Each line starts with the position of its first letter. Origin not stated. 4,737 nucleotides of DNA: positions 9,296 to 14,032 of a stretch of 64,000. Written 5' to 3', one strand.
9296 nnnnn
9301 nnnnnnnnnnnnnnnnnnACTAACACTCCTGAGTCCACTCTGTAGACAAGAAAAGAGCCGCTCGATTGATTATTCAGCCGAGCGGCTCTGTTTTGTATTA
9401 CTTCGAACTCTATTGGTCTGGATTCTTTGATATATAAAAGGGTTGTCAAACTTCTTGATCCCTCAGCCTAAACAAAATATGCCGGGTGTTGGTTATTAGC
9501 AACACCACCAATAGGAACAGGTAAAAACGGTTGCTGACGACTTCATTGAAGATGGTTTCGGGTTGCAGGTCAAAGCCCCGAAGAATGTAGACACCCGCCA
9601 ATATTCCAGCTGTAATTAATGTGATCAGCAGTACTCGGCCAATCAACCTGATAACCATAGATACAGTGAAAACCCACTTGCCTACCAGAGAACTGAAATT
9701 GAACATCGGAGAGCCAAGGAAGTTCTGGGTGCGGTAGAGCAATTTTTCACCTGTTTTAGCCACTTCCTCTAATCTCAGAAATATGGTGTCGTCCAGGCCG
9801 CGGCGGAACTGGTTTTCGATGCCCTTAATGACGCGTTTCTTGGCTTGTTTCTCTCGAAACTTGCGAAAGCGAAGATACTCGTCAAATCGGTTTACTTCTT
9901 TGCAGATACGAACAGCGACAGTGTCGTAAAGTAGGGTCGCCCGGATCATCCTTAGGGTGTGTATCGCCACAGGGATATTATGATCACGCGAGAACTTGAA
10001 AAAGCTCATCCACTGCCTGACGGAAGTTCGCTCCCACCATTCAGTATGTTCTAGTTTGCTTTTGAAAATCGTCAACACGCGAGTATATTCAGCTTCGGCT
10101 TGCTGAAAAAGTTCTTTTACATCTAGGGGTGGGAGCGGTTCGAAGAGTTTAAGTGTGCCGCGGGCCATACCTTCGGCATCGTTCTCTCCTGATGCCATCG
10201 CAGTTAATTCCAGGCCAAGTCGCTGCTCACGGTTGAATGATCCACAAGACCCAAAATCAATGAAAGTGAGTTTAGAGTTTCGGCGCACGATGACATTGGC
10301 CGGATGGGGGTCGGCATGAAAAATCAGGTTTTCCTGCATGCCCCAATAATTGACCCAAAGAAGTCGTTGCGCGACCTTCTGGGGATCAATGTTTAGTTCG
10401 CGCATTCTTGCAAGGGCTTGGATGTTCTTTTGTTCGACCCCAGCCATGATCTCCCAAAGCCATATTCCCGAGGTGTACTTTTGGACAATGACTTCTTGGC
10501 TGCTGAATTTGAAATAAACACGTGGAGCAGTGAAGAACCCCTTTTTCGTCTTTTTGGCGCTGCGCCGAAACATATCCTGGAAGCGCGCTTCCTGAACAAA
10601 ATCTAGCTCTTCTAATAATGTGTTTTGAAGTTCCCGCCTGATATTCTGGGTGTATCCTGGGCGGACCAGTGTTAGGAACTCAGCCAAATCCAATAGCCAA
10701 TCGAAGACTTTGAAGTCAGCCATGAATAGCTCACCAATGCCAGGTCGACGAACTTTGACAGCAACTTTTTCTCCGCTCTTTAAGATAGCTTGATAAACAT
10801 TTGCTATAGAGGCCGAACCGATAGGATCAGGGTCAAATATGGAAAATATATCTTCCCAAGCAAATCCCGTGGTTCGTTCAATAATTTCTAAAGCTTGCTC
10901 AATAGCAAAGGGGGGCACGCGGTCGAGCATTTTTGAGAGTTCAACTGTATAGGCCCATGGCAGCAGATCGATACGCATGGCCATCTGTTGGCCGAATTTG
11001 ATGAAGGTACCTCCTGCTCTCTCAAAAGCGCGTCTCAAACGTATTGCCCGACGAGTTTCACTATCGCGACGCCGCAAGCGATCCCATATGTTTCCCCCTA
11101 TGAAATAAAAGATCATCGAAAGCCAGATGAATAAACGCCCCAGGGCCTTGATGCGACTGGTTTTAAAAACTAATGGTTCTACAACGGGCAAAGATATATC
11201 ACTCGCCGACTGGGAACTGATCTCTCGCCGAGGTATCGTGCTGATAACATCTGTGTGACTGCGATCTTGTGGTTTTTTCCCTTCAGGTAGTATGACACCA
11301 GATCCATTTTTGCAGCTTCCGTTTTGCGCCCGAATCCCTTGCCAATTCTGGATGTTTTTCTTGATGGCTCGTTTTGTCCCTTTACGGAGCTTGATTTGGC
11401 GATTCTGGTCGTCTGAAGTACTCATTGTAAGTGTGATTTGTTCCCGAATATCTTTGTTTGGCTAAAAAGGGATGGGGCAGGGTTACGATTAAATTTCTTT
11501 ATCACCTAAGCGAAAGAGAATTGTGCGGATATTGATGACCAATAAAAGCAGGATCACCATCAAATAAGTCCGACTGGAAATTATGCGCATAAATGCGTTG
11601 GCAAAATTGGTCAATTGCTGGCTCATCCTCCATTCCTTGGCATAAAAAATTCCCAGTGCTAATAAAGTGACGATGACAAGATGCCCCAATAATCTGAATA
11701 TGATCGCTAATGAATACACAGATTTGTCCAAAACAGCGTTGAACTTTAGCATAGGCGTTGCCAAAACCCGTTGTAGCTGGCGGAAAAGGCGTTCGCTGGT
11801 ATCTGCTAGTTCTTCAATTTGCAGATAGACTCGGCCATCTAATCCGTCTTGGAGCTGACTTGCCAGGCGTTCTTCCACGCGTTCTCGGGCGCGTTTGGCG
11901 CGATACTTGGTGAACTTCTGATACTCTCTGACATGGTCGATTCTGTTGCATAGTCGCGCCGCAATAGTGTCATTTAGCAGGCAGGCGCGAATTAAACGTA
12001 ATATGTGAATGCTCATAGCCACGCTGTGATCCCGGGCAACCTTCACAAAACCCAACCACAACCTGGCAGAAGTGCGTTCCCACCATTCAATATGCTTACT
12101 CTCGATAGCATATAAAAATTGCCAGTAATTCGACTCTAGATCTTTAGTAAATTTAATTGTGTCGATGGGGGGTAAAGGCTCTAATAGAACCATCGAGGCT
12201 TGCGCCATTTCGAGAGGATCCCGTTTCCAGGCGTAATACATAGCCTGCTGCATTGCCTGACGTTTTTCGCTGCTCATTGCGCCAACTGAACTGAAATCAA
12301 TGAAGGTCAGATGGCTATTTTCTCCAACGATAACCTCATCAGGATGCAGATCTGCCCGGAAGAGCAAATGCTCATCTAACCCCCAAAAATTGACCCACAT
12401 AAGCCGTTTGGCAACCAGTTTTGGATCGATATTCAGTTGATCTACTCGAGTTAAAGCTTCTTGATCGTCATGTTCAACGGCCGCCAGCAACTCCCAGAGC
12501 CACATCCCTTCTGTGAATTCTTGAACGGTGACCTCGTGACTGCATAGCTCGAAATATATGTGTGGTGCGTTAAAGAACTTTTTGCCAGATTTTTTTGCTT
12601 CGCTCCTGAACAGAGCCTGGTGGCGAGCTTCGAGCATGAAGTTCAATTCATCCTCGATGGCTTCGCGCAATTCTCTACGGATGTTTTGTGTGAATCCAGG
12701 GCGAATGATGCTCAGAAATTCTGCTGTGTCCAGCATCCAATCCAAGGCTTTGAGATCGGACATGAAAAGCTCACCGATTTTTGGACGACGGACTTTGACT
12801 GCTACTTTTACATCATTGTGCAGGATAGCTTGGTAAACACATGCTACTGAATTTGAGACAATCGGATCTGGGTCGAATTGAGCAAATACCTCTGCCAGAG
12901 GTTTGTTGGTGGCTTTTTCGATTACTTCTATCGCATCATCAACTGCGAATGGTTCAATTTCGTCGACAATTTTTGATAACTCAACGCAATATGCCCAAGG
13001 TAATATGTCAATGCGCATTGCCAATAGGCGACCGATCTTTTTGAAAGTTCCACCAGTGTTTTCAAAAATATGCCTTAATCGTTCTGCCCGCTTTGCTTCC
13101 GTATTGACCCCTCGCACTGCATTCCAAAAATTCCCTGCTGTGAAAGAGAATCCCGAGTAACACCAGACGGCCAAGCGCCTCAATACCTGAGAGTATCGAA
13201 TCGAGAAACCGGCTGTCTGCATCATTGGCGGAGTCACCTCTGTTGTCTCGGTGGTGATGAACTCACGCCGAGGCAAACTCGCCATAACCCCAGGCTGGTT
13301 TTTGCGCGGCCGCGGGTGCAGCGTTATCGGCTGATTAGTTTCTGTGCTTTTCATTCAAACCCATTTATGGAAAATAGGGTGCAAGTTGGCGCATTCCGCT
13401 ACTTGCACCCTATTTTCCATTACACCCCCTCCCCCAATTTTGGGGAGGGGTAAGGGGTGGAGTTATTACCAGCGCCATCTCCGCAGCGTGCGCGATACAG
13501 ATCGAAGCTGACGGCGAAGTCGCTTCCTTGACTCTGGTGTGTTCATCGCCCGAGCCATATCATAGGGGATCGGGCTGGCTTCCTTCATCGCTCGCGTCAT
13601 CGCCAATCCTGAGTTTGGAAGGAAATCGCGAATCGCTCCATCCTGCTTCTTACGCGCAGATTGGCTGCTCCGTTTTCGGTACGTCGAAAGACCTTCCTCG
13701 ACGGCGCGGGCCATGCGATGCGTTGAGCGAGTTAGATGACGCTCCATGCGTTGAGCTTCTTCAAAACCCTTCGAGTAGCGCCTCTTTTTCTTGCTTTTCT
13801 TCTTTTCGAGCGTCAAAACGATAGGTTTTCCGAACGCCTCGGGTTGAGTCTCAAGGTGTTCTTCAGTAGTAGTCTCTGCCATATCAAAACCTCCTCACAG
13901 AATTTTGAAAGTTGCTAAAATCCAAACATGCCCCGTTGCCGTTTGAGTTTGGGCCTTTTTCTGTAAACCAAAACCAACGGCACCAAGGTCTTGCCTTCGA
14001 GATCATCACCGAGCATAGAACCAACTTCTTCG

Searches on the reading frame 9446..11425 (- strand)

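Call 6: search_protein_families(library=pfam, proteins=[window:9446-11425:-])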
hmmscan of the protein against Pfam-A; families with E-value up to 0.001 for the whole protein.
window:9446-11425:- (659 aa): 2 families
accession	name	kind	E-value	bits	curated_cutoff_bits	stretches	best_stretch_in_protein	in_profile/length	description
PF03109.22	ABC1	-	1.6e-53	181.8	22.9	1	165-421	1-241/244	ABC1 atypical kinase-like domain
PF01636.29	APH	-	0.00018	21.8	23.2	1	363-399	165-202/239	Phosphotransferase enzyme family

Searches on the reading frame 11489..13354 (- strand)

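Call 6: search_protein_families(library=pfam, proteins=[window:11489-13354:-])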
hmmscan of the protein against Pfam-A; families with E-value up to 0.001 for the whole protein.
window:11489-13354:- (621 aa): 1 family
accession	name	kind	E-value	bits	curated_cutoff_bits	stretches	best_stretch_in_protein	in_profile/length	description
PF03109.22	ABC1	-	2e-41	142.2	22.9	1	129-385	2-242/244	ABC1 atypical kinase-like domain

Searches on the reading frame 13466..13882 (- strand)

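Call 6: search_protein_families(library=pfam, proteins=[window:13466-13882:-])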
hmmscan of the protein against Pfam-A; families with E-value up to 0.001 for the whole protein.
window:13466-13882:- (138 aa): 1 family
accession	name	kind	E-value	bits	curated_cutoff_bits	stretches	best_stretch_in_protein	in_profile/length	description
PF19831.4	DUF6312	-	6e-08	33.3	27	1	12-96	19-96/98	Family of unknown function (DUF6312)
